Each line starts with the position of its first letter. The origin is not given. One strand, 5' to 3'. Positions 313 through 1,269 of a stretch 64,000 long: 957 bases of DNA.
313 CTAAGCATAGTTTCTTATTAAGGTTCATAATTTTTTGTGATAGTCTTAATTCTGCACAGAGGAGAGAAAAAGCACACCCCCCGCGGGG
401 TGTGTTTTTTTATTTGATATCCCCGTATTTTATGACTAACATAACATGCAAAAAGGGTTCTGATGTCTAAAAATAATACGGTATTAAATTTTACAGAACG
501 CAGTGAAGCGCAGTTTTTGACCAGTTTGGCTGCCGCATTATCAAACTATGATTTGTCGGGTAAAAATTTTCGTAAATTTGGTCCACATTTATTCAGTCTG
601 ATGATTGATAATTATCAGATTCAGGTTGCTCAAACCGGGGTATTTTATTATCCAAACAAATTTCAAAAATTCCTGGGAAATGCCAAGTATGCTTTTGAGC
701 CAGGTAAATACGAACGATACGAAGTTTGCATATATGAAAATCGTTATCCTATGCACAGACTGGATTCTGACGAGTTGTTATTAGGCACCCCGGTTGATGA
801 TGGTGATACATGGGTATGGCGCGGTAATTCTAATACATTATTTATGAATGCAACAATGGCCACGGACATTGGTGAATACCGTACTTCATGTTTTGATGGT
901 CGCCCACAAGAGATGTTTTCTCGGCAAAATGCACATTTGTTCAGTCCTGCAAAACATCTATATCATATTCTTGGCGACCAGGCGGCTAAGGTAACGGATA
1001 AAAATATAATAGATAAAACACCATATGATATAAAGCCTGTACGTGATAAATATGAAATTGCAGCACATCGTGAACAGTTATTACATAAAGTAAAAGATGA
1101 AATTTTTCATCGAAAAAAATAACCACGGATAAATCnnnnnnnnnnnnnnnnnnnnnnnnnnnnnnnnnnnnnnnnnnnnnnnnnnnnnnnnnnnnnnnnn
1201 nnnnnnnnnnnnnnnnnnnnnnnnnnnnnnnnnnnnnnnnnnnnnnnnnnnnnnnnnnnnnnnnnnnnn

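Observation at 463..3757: Two-copy unknown protein family ('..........'/'KQNAHLF') bracketing a kinase-fold gene, a Cys-rich mini-protein and a VIT transporter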

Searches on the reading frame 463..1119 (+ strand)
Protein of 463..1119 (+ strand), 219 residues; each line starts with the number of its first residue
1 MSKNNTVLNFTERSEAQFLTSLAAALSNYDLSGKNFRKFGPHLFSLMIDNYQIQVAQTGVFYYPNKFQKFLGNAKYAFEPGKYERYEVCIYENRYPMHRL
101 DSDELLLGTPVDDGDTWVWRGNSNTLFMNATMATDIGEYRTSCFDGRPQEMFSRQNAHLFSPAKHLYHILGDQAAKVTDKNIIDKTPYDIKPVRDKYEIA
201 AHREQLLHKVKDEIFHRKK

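Call 4: search_protein_families(library=pfam, proteins=[window:463-1119:+], max_evalue=1)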
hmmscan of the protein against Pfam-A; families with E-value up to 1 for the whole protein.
window:463-1119:+ (219 aa): 0 families

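Call 7: find_homologous_proteins(query=window:463-1119:+, max_evalue=0.01)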
Query window:463-1119:+ (219 aa): 13 proteins with E <= 0.01 among 97 candidates.
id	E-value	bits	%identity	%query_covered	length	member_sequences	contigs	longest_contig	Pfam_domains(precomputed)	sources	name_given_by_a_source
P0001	3.4e-134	463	90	100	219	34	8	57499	-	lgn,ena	-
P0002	1.2e-106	373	75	100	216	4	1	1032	-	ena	-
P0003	2.8e-99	349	70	100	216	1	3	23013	-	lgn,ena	-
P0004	8.2e-85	302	62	98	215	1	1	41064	-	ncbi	-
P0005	2.0e-67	245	64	79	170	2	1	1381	-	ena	-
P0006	4.7e-67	244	53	97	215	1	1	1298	-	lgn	-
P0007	1.2e-66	242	53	97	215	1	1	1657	-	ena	-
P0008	2.4e-66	241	53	97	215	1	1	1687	-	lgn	-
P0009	4.6e-66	240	52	97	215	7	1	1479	-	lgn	-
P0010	5.3e-21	93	31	97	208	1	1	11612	-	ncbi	-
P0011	3.4e-19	87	36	78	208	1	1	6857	-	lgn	-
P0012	6.2e-19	86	35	78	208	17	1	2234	-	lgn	-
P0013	2.0e-17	81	34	78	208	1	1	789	-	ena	-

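Call 8: search_protein_families(library=ncbifam, proteins=[window:463-1119:+], max_evalue=0.1)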
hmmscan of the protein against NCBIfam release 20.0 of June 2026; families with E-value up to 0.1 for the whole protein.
window:463-1119:+ (219 aa): 0 families

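Call 13: find_encoding_contigs(protein=P0004, flank=8000, max_places=3)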
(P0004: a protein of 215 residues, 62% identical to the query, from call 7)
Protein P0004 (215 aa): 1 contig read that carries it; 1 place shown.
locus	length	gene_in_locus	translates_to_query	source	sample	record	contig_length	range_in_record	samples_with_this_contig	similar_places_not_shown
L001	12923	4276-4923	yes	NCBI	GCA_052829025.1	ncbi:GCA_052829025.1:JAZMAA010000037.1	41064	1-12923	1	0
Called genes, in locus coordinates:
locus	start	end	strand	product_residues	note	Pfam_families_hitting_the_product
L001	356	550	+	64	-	-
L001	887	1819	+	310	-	-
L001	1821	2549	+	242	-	-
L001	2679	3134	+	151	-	-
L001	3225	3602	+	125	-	-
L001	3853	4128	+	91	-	-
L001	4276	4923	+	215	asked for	-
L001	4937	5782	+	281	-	-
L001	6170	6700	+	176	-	-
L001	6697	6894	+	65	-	-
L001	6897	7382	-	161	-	PF01988:VIT1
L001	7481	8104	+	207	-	-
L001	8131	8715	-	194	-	PF09411:PagL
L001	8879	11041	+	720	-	-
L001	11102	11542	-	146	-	PF22817:ApeP-like, PF07977:FabA, PF22818:ApeI-like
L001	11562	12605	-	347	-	PF04613:LpxD, PF25084:LbH_EIF2B (faint), PF25087:GMPPB_C, PF00132:Hexapep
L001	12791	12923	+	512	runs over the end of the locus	PF08529:NusA_N, PF00575:S1, PF13184:KH_NusA_1st, PF26594:KH_NusA_2nd, PF14520:HHH_5 (faint)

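Call 14: find_encoding_contigs(protein=P0010, flank=8000, max_places=3)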
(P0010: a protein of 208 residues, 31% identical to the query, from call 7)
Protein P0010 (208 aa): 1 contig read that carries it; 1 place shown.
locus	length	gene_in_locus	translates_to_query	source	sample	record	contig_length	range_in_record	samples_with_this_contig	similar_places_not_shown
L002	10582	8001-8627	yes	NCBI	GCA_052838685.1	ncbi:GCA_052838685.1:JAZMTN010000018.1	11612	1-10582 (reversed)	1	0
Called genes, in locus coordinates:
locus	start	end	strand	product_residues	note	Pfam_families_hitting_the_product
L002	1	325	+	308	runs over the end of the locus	-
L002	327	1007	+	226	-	-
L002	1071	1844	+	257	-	-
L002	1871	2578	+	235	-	-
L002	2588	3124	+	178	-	-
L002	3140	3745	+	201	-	-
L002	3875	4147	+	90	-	PF04193:PQ-loop, PF03083:MtN3_slv (weak)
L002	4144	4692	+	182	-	PF00300:His_Phos_1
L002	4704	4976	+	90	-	-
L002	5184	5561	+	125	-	-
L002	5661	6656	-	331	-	PF02086:MethyltransfD12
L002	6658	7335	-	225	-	PF05315:ICEA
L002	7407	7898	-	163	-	PF01988:VIT1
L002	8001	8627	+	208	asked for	-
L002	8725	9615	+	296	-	PF01515:PTA_PTB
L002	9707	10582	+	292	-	?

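Call 18: search_solved_structures(query=A1, max_evalue=10, show_alignments=2)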
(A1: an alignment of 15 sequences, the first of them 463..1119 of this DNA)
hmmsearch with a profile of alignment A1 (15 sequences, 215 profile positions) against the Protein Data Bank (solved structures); distinct sequences matched with E-value up to 10: 0.

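Call 19: search_protein_families(library=phrogs, proteins=[window:463-1119:+, L001:3225-3599:+, L001:3853-4125:+, L001:6170-6697:+, L001:2679-3131:+], max_evalue=0.1)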
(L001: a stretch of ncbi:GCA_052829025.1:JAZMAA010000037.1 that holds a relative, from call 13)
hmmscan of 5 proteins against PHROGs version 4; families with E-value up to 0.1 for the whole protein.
window:463-1119:+ (219 aa): 0 families

L001:3225-3599:+ (125 aa): 0 families

L001:3853-4125:+ (91 aa): 0 families

L001:6170-6697:+ (176 aa): 0 families

L001:2679-3131:+ (151 aa): 1 family
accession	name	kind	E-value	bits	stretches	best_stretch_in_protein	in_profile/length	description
phrog_30915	-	unknown function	0.046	15.1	1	36-148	2-107/156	-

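Call 20: search_protein_families(library=padloc, proteins=[window:463-1119:+, L001:3225-3599:+, L001:3853-4125:+, L001:6170-6697:+, L001:2679-3131:+], max_evalue=0.1)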
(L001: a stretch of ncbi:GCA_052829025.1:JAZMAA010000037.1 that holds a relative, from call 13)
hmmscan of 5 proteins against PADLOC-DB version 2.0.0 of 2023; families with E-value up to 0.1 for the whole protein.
window:463-1119:+ (219 aa): 0 families

L001:3225-3599:+ (125 aa): 0 families

L001:3853-4125:+ (91 aa): 0 families

L001:6170-6697:+ (176 aa): 0 families

L001:2679-3131:+ (151 aa): 0 families

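Call 21: predict_structure(alignment_id=A1)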
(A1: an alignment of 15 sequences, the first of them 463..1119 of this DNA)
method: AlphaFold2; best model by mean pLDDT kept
length: 219 residues; sequences in the alignment: 15
mean_pLDDT: 76.4   pTM: 0.77
mean pLDDT of the five models: 76.4, 76.2, 74.8, 74.0, 73.1
residues with pLDDT >= 90: 85; 70-90: 68; 50-70: 22; < 50: 44
segments of 3 or more residues with pLDDT < 50: 1-5, 60-69, 72-80, 135-154
pLDDT, mean of each block of 10 residues (from residue 1): 55 90 93 92 93 82 44 44 78 93 79 68 87 50 35 61 94 92 88 89 95 77
secondary structure, 60 per line:
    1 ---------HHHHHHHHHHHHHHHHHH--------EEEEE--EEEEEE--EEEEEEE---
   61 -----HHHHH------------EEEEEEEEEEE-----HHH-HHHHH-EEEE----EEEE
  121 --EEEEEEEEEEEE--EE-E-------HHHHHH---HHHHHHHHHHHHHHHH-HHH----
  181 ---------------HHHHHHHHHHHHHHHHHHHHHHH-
elements in order: H10-27 E36-40 E43-48 E51-57 H66-70 E83-93 H103-107 E109-112 E117-120 E123-134 H148-153 H157-172 H196-218

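Call 22: search_protein_representatives(alignment_id=A1)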
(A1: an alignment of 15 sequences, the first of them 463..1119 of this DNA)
Query: 15 sequences, 215 profile positions. Proteins with E-value up to 0.001 (for the whole library): 24; up to 1e-10: 20; up to 1e-30: 17. The best 24 are listed.
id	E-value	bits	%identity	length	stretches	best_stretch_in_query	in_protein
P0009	3.0e-102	357.0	-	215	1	1-215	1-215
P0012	4.9e-80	284.4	-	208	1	1-211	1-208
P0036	2.7e-60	219.9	-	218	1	7-215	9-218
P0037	3.3e-52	193.5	-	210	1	7-183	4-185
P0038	2.6e-50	187.3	-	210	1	1-210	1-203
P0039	2.1e-47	177.8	-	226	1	2-211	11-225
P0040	5.7e-46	173.1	-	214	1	8-215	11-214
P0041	2.9e-45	170.8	-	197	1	9-210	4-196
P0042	4.5e-43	163.6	-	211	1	1-212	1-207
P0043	1.2e-42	162.2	-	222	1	1-210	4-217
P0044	2.1e-42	161.5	-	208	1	6-211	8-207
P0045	3.9e-40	154.0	-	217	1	2-212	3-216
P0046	6.9e-38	146.7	-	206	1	1-211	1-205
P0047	1.1e-36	142.8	-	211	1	10-211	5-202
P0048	1.2e-35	139.3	-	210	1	10-213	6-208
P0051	6.3e-29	117.4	-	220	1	2-207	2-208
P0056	1.1e-04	38.2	-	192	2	6-58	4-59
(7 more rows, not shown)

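Call 26: fold_search(model_id=the predicted structure, library=pdb)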
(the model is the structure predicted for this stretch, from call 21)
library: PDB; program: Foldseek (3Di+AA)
matches with E <= 10: 347; with E <= 0.001: 0
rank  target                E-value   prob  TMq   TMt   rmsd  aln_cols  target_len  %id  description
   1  4zor_E                1.4e-01  0.63  0.20  0.32   7.0       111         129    5  The structure of the S37P MS2 viral capsid assembly. (released 2016-09-07)
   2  8y3v_D                1.5e-01  0.35  0.15  0.24   7.3       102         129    6  The self-assembled nanotube of CPC46A/Q70V (released 2024-11-06)
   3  9oh5_A                2.2e-01  0.14  0.22  0.20  16.3       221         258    6  Cryo-EM structure of the assembled MS2 CPM58 VLP (released 2025-11-05)
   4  8y3v_A                2.5e-01  0.28  0.15  0.25   7.3       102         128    6  The self-assembled nanotube of CPC46A/Q70V (released 2024-11-06)
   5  1aq3_A                2.8e-01  0.66  0.21  0.34   6.2       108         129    4  BACTERIOPHAGE MS2 CAPSID PROTEIN/RNA COMPLEX (released 1997-12-24)
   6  5o7o_D                2.9e-01  0.25  0.16  0.07   5.3        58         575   14  The crystal structure of DfoC, the desferrioxamine biosynthetic pathway acetyltransferase/Non-Ribosomal Peptide Synthe (released 2018-02-28)
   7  4zor_A                3.3e-01  0.47  0.22  0.34   7.2       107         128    5  The structure of the S37P MS2 viral capsid assembly. (released 2016-09-07)
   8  8y3v_B                3.5e-01  0.60  0.22  0.35   6.4       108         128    6  The self-assembled nanotube of CPC46A/Q70V (released 2024-11-06)
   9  1aq4_A                3.5e-01  0.57  0.20  0.33   5.9       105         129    4  STRUCTURE OF A MS2 COAT PROTEIN MUTANT IN COMPLEX WITH AN RNA OPERATOR (released 1997-12-24)
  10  4zor_D                3.5e-01  0.18  0.15  0.25  12.3        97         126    6  The structure of the S37P MS2 viral capsid assembly. (released 2016-09-07)
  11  1dcu_B                3.7e-01  0.16  0.23  0.17  11.7       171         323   10  REDOX SIGNALING IN THE CHLOROPLAST: STRUCTURE OF OXIDIZED PEA FRUCTOSE-1,6-BISPHOSPHATE PHOSPHATASE (released 1999-12-03)
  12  6rrt_A                4.4e-01  0.54  0.21  0.34   5.9       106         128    4  T=4 MS2 Virus-like-particle (released 2020-07-08)
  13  1mst_A                4.4e-01  0.54  0.21  0.34   6.1       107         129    4  CRYSTAL STRUCTURE OF MS2 CAPSIDS WITH MUTATIONS IN THE SUBUNIT FG LOOP (released 1996-03-08)
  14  8y3n_B                4.4e-01  0.15  0.15  0.25  12.3        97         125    7  The self-assembled nanotube of CPC46A/Q70C (released 2024-11-06)
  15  2qux_M                4.7e-01  0.16  0.15  0.26   8.8       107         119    5  PP7 coat protein dimer in complex with RNA hairpin (released 2007-12-18)
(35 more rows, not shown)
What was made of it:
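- Tried and rejected: The first, shallow model (pLDDT 76) gave weak MS2-coat-like hits (E=0.14, TM 0.2-0.34, call 26).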

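Call 28: find_related_loci(query=A2, collection=genome_contigs, flank=8000)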
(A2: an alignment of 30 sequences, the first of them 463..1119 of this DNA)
Query A2 (219 aa) in genome_contigs; peptide patterns used: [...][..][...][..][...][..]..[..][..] (x = any residue, [..] = any of these).
46 stretches matched a pattern; 18 encode a relative of the query (tblastn E <= 1e-3); 18 distinct loci.
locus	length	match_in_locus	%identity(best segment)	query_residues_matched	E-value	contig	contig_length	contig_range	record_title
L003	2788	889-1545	89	1-219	1e-144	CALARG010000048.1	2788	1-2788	MAG TPA_asm: uncultured Alphaproteobacteria bacterium isolate SRR6425825_bin.15_CONCOCT_v1.1_MAG genome assembly, contig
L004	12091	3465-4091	54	1-212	5e-75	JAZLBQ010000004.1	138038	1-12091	MAG: Candidatus Enterousia sp. isolate T1900045063_TC20190056.MAGScoT_cleanbin_000013 SGB_4572_k141_2068917, whole genom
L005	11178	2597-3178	37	18-218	5e-35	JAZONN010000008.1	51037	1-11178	MAG: Candidatus Enterousia sp. isolate T1900045638_YK20190332.MAGScoT_cleanbin_000024 SGB_8112_k141_2219618, whole genom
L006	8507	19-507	37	44-218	2e-33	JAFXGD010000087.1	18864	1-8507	MAG: Alphaproteobacteria bacterium isolate RGIG6385 Sheep_Rectum-5__c813961, whole genome shotgun sequence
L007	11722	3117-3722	32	3-211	2e-27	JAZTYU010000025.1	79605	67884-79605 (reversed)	MAG: Candidatus Enterousia sp. isolate T1900045325_YK20190014.MAGScoT_cleanbin_000039 SGB_6437_k141_252735, whole genome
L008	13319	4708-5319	33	1-197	1e-26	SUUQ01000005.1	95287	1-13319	MAG: Alphaproteobacteria bacterium isolate SIG50 NODE_5571_length_95287_cov_6.974496, whole genome shotgun sequence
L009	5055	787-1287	35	1-170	2e-26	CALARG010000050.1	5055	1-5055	MAG TPA_asm: uncultured Alphaproteobacteria bacterium isolate SRR6425825_bin.15_CONCOCT_v1.1_MAG genome assembly, contig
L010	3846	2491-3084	33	8-214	1e-25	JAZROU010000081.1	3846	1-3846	MAG: Candidatus Enterousia sp. isolate T1900045388_YK20190078.MAGScoT_cleanbin_000020 SGB_6918_k141_3195870, whole genom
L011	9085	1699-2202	37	3-173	6e-25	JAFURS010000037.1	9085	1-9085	MAG: Alphaproteobacteria bacterium isolate RGIG4765 Roe_deer_Rectum.Co__c1385151, whole genome shotgun sequence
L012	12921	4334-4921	32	12-218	8e-25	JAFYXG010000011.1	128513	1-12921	MAG: Alphaproteobacteria bacterium isolate RGIG7505 Water_buffalos_Colon.Co__c1631399, whole genome shotgun sequence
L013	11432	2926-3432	33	2-173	1e-23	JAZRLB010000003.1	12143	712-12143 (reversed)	MAG: Candidatus Enterousia sp. isolate T1900045443_YK20190134.MAGScoT_cleanbin_000013 SGB_7129_k141_1669063, whole genom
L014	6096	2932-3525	32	8-205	2e-23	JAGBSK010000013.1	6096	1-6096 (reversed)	MAG: Alphaproteobacteria bacterium isolate RGIG9404 Yak_Cecum-1__c208131, whole genome shotgun sequence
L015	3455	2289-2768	37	7-171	9e-23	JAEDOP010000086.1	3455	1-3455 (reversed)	MAG: Alphaproteobacteria bacterium isolate MAG321 NODE_25505_length_3455_cov_4.367941, whole genome shotgun sequence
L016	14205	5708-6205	32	1-170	1e-20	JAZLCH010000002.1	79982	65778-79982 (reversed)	MAG: Candidatus Enterousia sp. isolate T1900045051_TC20190044.MAGScoT_cleanbin_000024 SGB_4527_k141_4327137, whole genom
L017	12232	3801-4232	32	18-169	5e-20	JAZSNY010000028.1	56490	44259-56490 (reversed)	MAG: Candidatus Enterousia sp. isolate T1900044549_TS20190015.MAGScoT_cleanbin_000102 SGB_200_k141_2093955, whole genome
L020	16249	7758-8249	33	6-170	1e-22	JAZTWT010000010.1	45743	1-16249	MAG: Candidatus Enterousia sp. isolate T1900045332_YK20190021.MAGScoT_cleanbin_000044 SGB_6541_k141_2640082, whole genom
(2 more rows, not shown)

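Call 38: predict_structure(alignment_id=A3)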
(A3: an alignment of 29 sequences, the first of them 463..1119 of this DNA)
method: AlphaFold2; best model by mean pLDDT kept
length: 219 residues; sequences in the alignment: 29
mean_pLDDT: 92.7   pTM: 0.89
mean pLDDT of the five models: 92.7, 92.3, 91.5, 91.3, 91.1
residues with pLDDT >= 90: 183; 70-90: 28; 50-70: 6; < 50: 2
segments of 3 or more residues with pLDDT < 50: none
pLDDT, mean of each block of 10 residues (from residue 1): 68 96 95 94 97 98 94 96 98 97 90 83 96 96 92 97 98 91 94 93 97 79
secondary structure, 60 per line:
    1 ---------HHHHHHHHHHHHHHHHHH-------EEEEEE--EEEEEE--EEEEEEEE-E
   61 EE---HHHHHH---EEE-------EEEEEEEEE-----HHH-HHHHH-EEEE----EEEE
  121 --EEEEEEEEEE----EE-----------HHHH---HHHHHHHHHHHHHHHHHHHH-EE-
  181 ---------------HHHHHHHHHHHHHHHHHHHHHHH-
elements in order: H10-27 E35-40 E43-48 E51-58 E60-62 H66-71 E75-77 E85-93 H103-107 E109-112 E117-120 E123-132 H150-153 H157-176 H196-218

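Call 40: fold_search(model_id=the predicted structure, library=pdb)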
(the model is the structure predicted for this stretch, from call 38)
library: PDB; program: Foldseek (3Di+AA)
matches with E <= 10: 270; with E <= 0.001: 0
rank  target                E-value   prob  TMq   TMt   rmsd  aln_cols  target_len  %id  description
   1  4n6l                  1.8e-01  0.09  0.14  0.22  16.8       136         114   14  Crystal structure of human cystatin E/M (released 2015-02-18)
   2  5o7o_D                2.5e-01  0.35  0.18  0.07   6.1        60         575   15  The crystal structure of DfoC, the desferrioxamine biosynthetic pathway acetyltransferase/Non-Ribosomal Peptide Synthe (released 2018-02-28)
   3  2xgj_A                2.9e-01  0.04  0.13  0.05  19.3       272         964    8  Structure of Mtr4, a DExH helicase involved in nuclear RNA processing and surveillance (released 2010-06-23)
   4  4n6n_B                5.3e-01  0.06  0.14  0.21  16.9       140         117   13  Crystal structure of oxidized legumain in complex with cystatin E/M (released 2015-02-18)
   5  4n6o_B                5.9e-01  0.06  0.14  0.21  14.3       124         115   14  Crystal structure of reduced legumain in complex with cystatin E/M (released 2015-02-11)
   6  5o7o_C                6.3e-01  0.21  0.18  0.07   6.7        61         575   15  The crystal structure of DfoC, the desferrioxamine biosynthetic pathway acetyltransferase/Non-Ribosomal Peptide Synthe (released 2018-02-28)
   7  3jv1                  8.4e-01  0.04  0.18  0.20  20.4       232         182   10  Crystal structure of the Trypanosoma brucei p22 protein (released 2010-04-14)
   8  8abt_A                8.9e-01  0.03  0.13  0.12  12.1       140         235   13  Crystal structure of NaLdpA in complex with the product analog Resveratrol (released 2023-02-01)
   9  6cn7_F                1.0e+00  0.11  0.17  0.08  12.8        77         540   12  The structure of aerobactin synthetase IucC from a hypervirulent pathotype of Klebsiella pneumoniae (released 2018-04-11)
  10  6cn7_G                1.2e+00  0.10  0.18  0.08  12.8        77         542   12  The structure of aerobactin synthetase IucC from a hypervirulent pathotype of Klebsiella pneumoniae (released 2018-04-11)
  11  3gke_A                1.2e+00  0.03  0.16  0.11  18.2       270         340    8  Crystal Structure of Dicamba Monooxygenase (released 2009-07-21)
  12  5hif_A                1.2e+00  0.01  0.10  0.08  18.1       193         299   11  Crystal structure of a reconstructed lactonase ancestor, Anc1-MPH, of the bacterial methyl parathion hydrolase, MPH. (released 2017-02-08)
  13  2a1l                  1.3e+00  0.06  0.14  0.12  15.5        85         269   15  Rat PITP-Beta Complexed to Phosphatidylcholine (released 2005-11-29)
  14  4u4c_A                1.3e+00  0.02  0.14  0.05  17.3       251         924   14  The molecular architecture of the TRAMP complex reveals the organization and interplay of its two catalytic activities (released 2014-09-24)
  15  8v57_D                1.4e+00  0.04  0.15  0.23  14.3       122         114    9  Complex of murine cathepsin K with bound cystatin C inhibitor (released 2024-10-09)
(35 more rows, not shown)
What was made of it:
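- Tried and rejected: These dropped to E of 1.6 or worse, with lower probability, when the deeper model was used (call 40), so I rejected them.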
